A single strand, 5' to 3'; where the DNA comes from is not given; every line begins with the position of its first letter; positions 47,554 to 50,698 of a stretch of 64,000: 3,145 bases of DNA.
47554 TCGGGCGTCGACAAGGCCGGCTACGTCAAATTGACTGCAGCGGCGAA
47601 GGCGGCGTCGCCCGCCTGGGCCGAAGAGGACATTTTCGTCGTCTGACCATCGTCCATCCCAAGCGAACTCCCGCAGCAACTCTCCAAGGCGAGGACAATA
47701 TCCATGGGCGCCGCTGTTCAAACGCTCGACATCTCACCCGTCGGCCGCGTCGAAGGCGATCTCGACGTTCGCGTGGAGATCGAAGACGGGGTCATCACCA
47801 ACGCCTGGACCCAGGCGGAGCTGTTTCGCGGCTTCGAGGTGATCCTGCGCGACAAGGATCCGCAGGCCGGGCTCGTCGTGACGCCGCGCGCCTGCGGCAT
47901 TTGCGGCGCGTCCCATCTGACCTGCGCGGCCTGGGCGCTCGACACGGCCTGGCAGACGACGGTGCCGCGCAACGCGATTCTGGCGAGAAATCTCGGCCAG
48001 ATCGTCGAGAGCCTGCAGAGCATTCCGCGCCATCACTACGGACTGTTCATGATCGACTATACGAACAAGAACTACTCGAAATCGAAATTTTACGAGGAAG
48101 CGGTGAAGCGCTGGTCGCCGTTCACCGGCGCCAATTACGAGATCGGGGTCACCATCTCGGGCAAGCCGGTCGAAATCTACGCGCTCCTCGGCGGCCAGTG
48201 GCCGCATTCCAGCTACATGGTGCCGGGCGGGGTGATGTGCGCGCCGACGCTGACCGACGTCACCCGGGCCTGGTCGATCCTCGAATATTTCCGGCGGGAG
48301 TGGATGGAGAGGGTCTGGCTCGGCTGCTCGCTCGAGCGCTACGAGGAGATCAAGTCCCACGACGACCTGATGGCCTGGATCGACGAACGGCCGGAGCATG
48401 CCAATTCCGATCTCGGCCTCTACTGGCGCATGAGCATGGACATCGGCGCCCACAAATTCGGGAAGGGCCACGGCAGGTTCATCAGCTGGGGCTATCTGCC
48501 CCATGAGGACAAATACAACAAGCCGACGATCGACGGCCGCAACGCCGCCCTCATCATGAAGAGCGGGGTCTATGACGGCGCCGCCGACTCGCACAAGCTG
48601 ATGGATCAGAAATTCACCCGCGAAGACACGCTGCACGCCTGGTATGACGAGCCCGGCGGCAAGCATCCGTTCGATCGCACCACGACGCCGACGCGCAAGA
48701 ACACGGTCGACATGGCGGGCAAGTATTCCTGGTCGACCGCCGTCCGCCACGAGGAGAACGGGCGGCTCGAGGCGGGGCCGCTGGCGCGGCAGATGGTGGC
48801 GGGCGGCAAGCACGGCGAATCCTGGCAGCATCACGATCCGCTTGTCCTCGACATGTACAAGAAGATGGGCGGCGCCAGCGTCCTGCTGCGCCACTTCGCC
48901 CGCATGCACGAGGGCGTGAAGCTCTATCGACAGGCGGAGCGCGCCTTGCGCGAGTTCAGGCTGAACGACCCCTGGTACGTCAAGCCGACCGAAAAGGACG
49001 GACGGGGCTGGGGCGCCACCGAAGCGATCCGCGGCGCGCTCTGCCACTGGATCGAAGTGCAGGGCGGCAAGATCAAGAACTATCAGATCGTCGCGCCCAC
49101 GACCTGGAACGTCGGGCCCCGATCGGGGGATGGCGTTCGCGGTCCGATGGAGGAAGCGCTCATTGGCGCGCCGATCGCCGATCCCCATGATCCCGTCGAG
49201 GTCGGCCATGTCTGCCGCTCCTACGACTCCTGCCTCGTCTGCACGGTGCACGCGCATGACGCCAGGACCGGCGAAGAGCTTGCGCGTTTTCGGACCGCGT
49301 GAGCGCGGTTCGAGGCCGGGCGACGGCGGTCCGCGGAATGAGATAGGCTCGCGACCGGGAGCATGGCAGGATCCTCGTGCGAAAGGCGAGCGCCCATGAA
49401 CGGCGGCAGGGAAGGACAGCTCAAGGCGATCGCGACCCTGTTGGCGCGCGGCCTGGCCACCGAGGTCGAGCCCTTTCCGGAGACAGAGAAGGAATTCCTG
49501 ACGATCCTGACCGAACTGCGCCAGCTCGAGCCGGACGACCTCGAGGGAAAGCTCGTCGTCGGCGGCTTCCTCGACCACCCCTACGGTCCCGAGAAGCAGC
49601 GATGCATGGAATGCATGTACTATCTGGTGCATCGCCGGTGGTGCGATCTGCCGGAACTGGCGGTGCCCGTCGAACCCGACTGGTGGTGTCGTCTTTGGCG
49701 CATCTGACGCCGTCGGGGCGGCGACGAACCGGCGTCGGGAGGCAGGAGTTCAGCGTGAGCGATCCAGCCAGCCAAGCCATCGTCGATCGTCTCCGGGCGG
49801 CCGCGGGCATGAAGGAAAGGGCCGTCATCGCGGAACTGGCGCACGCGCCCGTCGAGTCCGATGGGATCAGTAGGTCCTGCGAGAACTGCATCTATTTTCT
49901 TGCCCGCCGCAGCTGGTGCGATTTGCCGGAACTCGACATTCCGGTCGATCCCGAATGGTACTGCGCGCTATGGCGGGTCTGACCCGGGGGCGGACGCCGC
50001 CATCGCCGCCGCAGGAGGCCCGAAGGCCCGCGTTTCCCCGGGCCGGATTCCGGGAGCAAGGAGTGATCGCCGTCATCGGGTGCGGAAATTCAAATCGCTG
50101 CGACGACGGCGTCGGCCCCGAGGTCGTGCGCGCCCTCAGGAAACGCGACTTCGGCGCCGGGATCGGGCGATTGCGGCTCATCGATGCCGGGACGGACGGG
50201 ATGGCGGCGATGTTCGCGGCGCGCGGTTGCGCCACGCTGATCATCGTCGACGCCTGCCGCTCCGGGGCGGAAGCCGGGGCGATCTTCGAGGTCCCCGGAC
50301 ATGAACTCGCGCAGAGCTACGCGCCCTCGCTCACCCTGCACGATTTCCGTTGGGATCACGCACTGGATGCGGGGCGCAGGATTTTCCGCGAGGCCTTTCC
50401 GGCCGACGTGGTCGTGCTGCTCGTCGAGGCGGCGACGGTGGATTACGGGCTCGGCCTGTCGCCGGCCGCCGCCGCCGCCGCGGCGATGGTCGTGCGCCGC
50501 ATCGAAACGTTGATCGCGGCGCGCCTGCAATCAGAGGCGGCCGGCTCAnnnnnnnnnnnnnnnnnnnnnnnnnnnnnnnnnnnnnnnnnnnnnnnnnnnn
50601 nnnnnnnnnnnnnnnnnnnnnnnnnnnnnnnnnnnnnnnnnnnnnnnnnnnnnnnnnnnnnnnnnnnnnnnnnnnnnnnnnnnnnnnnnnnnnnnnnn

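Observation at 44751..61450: Self-contained sigma-54-controlled Huc/cyanobacterial-type (group 2a-like) [NiFe]-hydrogenase locus with many unassigned partner genes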

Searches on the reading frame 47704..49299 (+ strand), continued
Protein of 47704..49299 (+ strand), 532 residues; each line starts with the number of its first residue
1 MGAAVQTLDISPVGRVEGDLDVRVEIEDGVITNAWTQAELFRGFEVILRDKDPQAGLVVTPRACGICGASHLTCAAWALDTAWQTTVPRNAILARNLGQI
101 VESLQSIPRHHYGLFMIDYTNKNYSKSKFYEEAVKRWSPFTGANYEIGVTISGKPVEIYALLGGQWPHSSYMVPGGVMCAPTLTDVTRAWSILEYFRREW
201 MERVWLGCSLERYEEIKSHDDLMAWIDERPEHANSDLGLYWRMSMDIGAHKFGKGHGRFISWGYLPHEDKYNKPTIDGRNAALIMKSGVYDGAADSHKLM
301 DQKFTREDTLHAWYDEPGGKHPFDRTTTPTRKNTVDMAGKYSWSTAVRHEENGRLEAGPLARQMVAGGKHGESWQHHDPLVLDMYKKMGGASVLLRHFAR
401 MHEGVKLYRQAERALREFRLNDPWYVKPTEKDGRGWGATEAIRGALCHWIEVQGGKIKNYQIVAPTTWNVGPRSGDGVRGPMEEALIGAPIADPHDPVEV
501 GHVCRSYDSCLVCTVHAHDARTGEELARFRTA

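Call 38: get_annotated_region(hit=H15, flank=12000)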
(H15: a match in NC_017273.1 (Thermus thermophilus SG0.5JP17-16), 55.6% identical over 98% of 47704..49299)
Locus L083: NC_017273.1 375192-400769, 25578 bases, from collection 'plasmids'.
description: Thermus thermophilus SG0.5JP17-16 plasmid pTHTHE1601, complete sequence
organism: Thermus thermophilus SG0.5JP17-16 (NCBI taxid 762633)
taxonomy: Bacteria; Deinococcota; Deinococci; Thermales; Thermaceae; Thermus; Thermus thermophilus; Thermus thermophilus SG0.5JP17-16
host: -; source: -; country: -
typing (MOB-suite, as given by PLSDB): non-mobilizable; replicon rep_cluster_1121; mating-pair formation MPF_T
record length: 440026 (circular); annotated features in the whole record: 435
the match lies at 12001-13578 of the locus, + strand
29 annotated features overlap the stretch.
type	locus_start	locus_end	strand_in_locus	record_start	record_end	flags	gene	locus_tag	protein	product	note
CDS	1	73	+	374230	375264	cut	hypE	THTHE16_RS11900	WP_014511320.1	hydrogenase expression/formation protein HypE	-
CDS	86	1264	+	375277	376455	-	-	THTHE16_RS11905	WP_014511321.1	SIS domain-containing protein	GO:1901135 - carbohydrate derivative metabolic process [Evidence IEA]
CDS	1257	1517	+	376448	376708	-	-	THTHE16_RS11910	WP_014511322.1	Uxx-star family glutaredoxin-like (seleno)protein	-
CDS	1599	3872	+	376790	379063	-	hypF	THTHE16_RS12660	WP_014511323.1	carbamoyltransferase HypF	GO:0036211 - protein modification process [Evidence IEA]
CDS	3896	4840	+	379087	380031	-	-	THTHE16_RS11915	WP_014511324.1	PIG-L family deacetylase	-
CDS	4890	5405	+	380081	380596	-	-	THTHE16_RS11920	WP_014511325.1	sigma-70 family RNA polymerase sigma factor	GO:0006352 - DNA-templated transcription initiation [Evidence IEA]; GO:0006355 - regulation of DNA-templated ...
CDS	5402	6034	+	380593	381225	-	-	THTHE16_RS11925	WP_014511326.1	anti-sigma factor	-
CDS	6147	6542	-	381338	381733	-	-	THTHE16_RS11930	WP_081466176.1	transposase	GO:0006313 - DNA transposition [Evidence IEA]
CDS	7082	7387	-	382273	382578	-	-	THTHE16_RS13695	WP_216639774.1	AIR synthase related protein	-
CDS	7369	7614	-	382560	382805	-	-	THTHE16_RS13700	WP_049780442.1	hypothetical protein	-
CDS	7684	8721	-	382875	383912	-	-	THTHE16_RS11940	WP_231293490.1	HoxN/HupN/NixA family nickel/cobalt transporter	-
CDS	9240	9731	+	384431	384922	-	-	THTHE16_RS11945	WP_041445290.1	DUF1641 domain-containing protein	-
CDS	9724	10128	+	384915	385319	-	hypA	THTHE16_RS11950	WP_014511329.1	hydrogenase maturation nickel metallochaperone HypA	GO:0036211 - protein modification process [Evidence IEA]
CDS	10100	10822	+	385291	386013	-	hypB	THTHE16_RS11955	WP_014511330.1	hydrogenase nickel incorporation protein HypB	GO:0036211 - protein modification process [Evidence IEA]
CDS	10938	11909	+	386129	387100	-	-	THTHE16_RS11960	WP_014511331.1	hydrogenase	-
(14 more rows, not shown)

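Call 39: get_annotated_region(hit=H14, flank=12000)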
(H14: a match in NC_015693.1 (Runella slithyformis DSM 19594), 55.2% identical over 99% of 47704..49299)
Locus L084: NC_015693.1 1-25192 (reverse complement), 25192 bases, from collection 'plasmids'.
description: Runella slithyformis DSM 19594 plasmid pRUNSL01, complete sequence
organism: Runella slithyformis DSM 19594 (NCBI taxid 761193)
taxonomy: Bacteria; Bacteroidota; Cytophagia; Cytophagales; Spirosomataceae; Runella; Runella slithyformis; Runella slithyformis DSM 19594
host: -; source: fresh water lake; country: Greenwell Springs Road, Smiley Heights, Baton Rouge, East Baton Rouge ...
typing (MOB-suite, as given by PLSDB): non-mobilizable; replicon rep_cluster_1344
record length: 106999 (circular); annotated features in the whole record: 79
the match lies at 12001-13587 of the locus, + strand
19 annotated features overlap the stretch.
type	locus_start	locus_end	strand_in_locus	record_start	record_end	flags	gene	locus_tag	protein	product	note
CDS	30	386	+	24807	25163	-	-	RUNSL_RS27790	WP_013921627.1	DUF2149 domain-containing protein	-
CDS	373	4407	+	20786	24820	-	-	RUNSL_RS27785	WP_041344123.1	cobaltochelatase subunit CobN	-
CDS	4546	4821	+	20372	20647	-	-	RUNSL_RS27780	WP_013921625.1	HypC/HybG/HupF family hydrogenase formation chaperone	-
CDS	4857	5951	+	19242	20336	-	hypD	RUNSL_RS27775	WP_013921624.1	hydrogenase formation protein HypD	GO:0036211 - protein modification process [Evidence IEA]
CDS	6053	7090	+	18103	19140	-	hypE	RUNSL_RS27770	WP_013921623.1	hydrogenase expression/formation protein HypE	-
CDS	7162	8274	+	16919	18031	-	-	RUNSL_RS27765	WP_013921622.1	hypothetical protein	-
CDS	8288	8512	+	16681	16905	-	-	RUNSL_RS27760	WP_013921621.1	hypothetical protein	-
CDS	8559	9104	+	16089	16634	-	-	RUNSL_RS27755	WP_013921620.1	bifunctional nuclease family protein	-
CDS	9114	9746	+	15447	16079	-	-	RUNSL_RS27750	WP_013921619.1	TetR/AcrR family transcriptional regulator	GO:0006355 - regulation of DNA-templated transcription [Evidence IEA]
CDS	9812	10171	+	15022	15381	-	-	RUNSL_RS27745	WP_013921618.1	hypothetical protein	-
CDS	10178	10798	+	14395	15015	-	-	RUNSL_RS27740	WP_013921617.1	TetR/AcrR family transcriptional regulator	GO:0006355 - regulation of DNA-templated transcription [Evidence IEA]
CDS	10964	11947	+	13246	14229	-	-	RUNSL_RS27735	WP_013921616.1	hydrogenase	-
CDS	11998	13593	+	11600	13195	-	-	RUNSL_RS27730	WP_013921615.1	nickel-dependent hydrogenase large subunit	-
CDS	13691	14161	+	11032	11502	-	-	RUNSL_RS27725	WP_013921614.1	hydrogenase maturation protease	-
CDS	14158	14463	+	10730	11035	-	-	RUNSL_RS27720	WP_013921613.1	hypothetical protein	-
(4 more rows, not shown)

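Call 40: get_annotated_region(hit=H16, flank=12000)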
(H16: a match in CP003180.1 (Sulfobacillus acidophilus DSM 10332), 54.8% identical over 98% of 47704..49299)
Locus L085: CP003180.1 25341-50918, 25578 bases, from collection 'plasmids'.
description: Sulfobacillus acidophilus DSM 10332 plasmid, complete sequence
organism: Sulfobacillus acidophilus DSM 10332 (NCBI taxid 679936)
taxonomy: Bacteria; Bacillota; Clostridia; Eubacteriales; Clostridiales Family XVII. Incertae Sedis; Sulfobacillus; Sulfobacillus acidophilus; Sulfobacillus acidophilus DSM 10332
host: -; source: coal spoil heap; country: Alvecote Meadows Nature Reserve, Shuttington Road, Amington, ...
typing (MOB-suite, as given by PLSDB): non-mobilizable
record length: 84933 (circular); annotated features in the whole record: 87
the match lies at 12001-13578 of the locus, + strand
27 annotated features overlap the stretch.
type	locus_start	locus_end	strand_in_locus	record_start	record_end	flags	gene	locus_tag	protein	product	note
CDS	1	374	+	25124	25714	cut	-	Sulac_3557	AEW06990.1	transcriptional regulator, TetR family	-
CDS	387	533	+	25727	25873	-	-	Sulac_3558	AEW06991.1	hypothetical protein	-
CDS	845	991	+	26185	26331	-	-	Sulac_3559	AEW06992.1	hypothetical protein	-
CDS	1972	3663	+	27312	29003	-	-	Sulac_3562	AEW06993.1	sulfite reductase (NADPH) beta subunit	-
CDS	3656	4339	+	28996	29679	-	-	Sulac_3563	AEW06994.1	phosphoadenylylsulfate reductase (thioredoxin)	-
CDS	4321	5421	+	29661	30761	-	-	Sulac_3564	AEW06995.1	Sulfate adenylyltransferase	-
CDS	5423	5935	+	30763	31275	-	-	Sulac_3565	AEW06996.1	siroheme synthase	-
CDS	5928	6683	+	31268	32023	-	-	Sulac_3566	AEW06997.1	uroporphyrin-III C-methyltransferase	-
CDS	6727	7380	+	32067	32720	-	-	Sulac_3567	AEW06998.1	3-Cys thioredoxin peroxidase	-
CDS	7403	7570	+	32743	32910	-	-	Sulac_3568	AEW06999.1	hypothetical protein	-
CDS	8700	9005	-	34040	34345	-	-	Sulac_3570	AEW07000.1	hypothetical protein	-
CDS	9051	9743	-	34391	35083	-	-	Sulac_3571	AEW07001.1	hydrogenase accessory protein HypB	-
CDS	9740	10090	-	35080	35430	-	-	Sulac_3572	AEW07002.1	hydrogenase nickel incorporation protein hypA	-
CDS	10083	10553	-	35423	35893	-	-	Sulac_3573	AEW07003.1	hypothetical protein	-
CDS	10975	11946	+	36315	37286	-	-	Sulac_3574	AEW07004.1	hydrogenase (NiFe) small subunit HydA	-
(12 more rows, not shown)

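Call 56: get_annotated_region(hit=H34, flank=6000)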
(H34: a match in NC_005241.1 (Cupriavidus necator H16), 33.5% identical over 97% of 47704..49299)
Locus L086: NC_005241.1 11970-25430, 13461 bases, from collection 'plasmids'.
description: Cupriavidus necator H16 megaplasmid pHG1, complete sequence
organism: Cupriavidus necator H16 (NCBI taxid 381666)
taxonomy: Bacteria; Pseudomonadota; Betaproteobacteria; Burkholderiales; Burkholderiaceae; Cupriavidus; Cupriavidus necator; Cupriavidus necator H16
host: -; source: -; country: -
typing (MOB-suite, as given by PLSDB): conjugative; replicon rep_cluster_120; relaxase MOBH,MOBP; mating-pair formation MPF_T
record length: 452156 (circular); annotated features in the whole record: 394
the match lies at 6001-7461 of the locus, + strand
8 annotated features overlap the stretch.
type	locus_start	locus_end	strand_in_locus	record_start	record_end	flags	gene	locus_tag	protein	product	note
CDS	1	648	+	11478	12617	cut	hypD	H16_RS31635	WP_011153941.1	hydrogenase formation protein HypD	GO:0036211 - protein modification process [Evidence IEA]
CDS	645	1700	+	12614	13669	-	hypE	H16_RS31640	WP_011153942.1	hydrogenase maturation carbamoyl dehydratase HypE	-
CDS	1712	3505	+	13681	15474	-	-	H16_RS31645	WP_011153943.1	hydrogenase maturation protein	-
CDS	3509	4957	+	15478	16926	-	-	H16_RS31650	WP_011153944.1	sigma-54 dependent transcriptional regulator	GO:0006355 - regulation of DNA-templated transcription [Evidence IEA]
CDS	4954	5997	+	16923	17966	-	-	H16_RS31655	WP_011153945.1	regulatory [NiFe] hydrogenase small subunit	-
CDS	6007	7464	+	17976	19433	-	-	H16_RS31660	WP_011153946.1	nickel-dependent hydrogenase large subunit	-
CDS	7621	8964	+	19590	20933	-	-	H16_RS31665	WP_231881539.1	ATP-binding protein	-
CDS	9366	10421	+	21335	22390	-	-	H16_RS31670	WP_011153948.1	HoxN/HupN/NixA family nickel/cobalt transporter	GO:0000041 - transition metal ion transport [Evidence IEA]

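Call 68: get_annotated_region(hit=H18, flank=4000)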
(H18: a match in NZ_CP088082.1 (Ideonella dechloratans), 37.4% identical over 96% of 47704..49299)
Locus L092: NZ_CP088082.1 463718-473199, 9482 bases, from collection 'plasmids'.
description: Ideonella dechloratans strain CCUG 30977 plasmid unnamed1, complete sequence
organism: Ideonella dechloratans (NCBI taxid 36863)
taxonomy: Bacteria; Pseudomonadota; Betaproteobacteria; Burkholderiales; Sphaerotilaceae; Ideonella; Ideonella dechloratans
host: -; source: Cell culture,Activated sludge, wastewater treatment plant; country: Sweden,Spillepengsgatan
typing (MOB-suite, as given by PLSDB): non-mobilizable
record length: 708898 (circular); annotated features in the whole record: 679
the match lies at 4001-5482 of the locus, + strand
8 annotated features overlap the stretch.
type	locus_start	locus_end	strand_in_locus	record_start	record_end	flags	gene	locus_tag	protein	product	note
CDS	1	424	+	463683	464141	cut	-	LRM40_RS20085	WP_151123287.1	MarR family winged helix-turn-helix transcriptional regulator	GO:0006355 - regulation of DNA-templated transcription [Evidence IEA]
CDS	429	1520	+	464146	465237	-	-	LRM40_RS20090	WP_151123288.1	AbrB family transcriptional regulator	-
CDS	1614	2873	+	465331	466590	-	-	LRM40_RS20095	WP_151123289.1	outer membrane protein transport protein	-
CDS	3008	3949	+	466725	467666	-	-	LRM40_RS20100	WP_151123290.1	NADH:ubiquinone oxidoreductase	-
CDS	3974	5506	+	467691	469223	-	-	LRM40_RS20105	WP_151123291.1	nickel-dependent hydrogenase large subunit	-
CDS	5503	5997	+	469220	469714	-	-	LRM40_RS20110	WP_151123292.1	hydrogenase maturation protease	-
CDS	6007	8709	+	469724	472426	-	-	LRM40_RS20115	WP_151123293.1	bifunctional diguanylate cyclase/phosphodiesterase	-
CDS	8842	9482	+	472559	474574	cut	-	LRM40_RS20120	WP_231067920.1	c-type cytochrome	-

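Call 69: get_annotated_region(hit=H19, flank=4000)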
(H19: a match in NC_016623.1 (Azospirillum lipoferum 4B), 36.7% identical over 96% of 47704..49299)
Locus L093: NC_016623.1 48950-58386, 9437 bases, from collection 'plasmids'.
description: Azospirillum lipoferum 4B plasmid AZO_p3, complete sequence
organism: Azospirillum lipoferum 4B (NCBI taxid 862719)
taxonomy: Bacteria; Pseudomonadota; Alphaproteobacteria; Rhodospirillales; Azospirillaceae; Azospirillum; Azospirillum lipoferum; Azospirillum lipoferum 4B
host: -; source: -; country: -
typing (MOB-suite, as given by PLSDB): non-mobilizable
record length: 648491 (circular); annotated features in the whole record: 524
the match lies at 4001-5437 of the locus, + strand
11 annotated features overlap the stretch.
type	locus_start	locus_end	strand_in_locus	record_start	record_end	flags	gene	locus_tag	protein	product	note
CDS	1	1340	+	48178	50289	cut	-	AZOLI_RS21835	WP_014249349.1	FUSC family protein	GO:0006810 - transport [Evidence IEA]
CDS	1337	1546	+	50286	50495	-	-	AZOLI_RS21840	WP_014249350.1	DUF1656 domain-containing protein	-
CDS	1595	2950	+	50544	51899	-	-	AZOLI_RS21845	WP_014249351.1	ATP-binding protein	-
CDS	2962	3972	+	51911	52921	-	-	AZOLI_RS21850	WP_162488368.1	HupU protein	-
CDS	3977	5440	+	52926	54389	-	-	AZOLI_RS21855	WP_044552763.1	nickel-dependent hydrogenase large subunit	-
CDS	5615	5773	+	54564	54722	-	-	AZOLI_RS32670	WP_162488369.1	hypothetical protein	-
CDS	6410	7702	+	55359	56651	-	-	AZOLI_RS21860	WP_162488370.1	hypothetical protein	-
CDS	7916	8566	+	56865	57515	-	-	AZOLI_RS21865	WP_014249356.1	HyaD/HybD family hydrogenase maturation endopeptidase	-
CDS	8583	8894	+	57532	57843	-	-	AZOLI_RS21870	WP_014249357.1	HypC/HybG/HupF family hydrogenase formation chaperone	-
CDS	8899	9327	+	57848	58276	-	-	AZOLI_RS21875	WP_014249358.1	hydrogenase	-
CDS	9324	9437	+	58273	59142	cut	-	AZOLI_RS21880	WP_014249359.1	hydrogenase expression/formation protein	-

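Call 81: get_annotated_region(hit=H1, flank=14000)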
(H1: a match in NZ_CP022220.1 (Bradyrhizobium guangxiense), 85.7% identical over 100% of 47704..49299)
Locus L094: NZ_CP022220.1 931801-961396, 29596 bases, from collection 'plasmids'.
description: Bradyrhizobium guangxiense strain CCBAU 53363 plasmid p53363, complete sequence
organism: Bradyrhizobium guangxiense (NCBI taxid 1325115)
taxonomy: Bacteria; Pseudomonadota; Alphaproteobacteria; Hyphomicrobiales; Nitrobacteraceae; Bradyrhizobium; Bradyrhizobium guangxiense
host: -; source: peanut,cell culture,roots; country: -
typing (MOB-suite, as given by PLSDB): mobilizable; relaxase MOBP
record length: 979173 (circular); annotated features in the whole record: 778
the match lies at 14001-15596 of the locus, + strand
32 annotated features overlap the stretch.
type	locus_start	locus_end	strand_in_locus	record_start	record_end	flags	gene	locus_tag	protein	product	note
CDS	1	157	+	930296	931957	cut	-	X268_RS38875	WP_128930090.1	hydantoinase B/oxoprolinase family protein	-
CDS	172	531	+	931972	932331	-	-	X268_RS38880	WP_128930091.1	DUF4286 family protein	-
CDS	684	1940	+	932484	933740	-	-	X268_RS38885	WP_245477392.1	MFS transporter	GO:0055085 - transmembrane transport [Evidence IEA]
CDS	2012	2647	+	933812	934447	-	-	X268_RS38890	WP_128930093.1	RraA family protein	-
CDS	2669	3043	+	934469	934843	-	-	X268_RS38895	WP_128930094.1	cupin domain-containing protein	-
CDS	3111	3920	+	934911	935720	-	-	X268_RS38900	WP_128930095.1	alpha/beta hydrolase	-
CDS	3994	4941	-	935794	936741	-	-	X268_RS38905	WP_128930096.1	AEC family transporter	GO:0055085 - transmembrane transport [Evidence IEA]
CDS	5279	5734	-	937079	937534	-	-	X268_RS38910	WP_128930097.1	MarR family transcriptional regulator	-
CDS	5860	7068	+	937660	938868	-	-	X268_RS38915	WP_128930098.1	ABC transporter substrate-binding protein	-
CDS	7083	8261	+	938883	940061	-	-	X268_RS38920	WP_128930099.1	cytochrome P450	-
CDS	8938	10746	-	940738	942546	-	-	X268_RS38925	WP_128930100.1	EAL domain-containing protein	-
CDS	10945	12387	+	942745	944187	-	-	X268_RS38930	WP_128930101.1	sigma-54 dependent transcriptional regulator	GO:0006355 - regulation of DNA-templated transcription [Evidence IEA]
CDS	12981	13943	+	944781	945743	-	-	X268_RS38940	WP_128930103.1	hydrogenase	-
CDS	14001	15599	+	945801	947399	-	-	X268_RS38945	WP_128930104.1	nickel-dependent hydrogenase large subunit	-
CDS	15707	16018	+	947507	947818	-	-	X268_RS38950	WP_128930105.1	hypothetical protein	-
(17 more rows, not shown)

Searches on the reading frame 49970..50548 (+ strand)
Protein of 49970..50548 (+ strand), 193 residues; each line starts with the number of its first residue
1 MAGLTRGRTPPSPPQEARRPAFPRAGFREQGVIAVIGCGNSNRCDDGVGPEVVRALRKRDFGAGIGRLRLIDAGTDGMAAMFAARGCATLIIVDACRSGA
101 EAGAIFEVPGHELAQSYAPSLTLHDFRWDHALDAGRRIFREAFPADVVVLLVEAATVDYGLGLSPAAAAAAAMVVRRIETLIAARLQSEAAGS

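Call 8: search_protein_families(library=pfam, proteins=[window:49970-50548:+], max_evalue=0.01)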
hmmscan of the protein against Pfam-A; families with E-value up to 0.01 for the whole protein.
window:49970-50548:+ (193 aa): 1 family
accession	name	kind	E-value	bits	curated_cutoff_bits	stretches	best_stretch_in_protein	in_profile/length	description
PF01750.23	HycI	-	8.9e-12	45.4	23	1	51-179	2-128/130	Hydrogenase maturation protease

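Call 23: search_protein_families(library=ncbifam, proteins=[window:49970-50548:+], max_evalue=0.01)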
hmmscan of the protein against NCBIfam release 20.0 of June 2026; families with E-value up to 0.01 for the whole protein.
window:49970-50548:+ (193 aa): 7 families
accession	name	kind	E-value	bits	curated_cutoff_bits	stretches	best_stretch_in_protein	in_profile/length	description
TIGR00072.1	hydrog_prot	superfamily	1.6e-33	115.8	47.45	1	35-180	2-143/145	hydrogenase maturation protease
TIGR00140.1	hupD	subfamily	1.4e-11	44.5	151.8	1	33-182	1-147/151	HyaD/HybD family hydrogenase maturation endopeptidase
TIGR00130.1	frhD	equivalog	7.7e-11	42.3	134.95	1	33-132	5-104/153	coenzyme F420-reducing hydrogenase, FrhD protein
NF007777.0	PRK10466.1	equivalog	1.1e-09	38.2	190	1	34-183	4-150/164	HyaD/HybD family hydrogenase maturation endopeptidase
NF045519.1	NiFeSe_H2_mat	exception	4.6e-09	36.3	190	1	34-169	4-134/152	NiFeSe hydrogenase maturation protease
TIGR00142.1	hycI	equivalog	2.3e-07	30.7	119.1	1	35-182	3-142/146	hydrogenase maturation peptidase HycI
NF007616.0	PRK10264.1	equivalog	4.5e-05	23.2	261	1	33-168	6-139/195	hydrogenase 1 maturation protease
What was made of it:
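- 50063..50551 (+): g07: hydrogenase maturation endopeptidase (HupD/HycI family), 162 aa. Pfam HycI 8.9e-12; TIGR00072 1.6e-33 (calls 8, 23).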
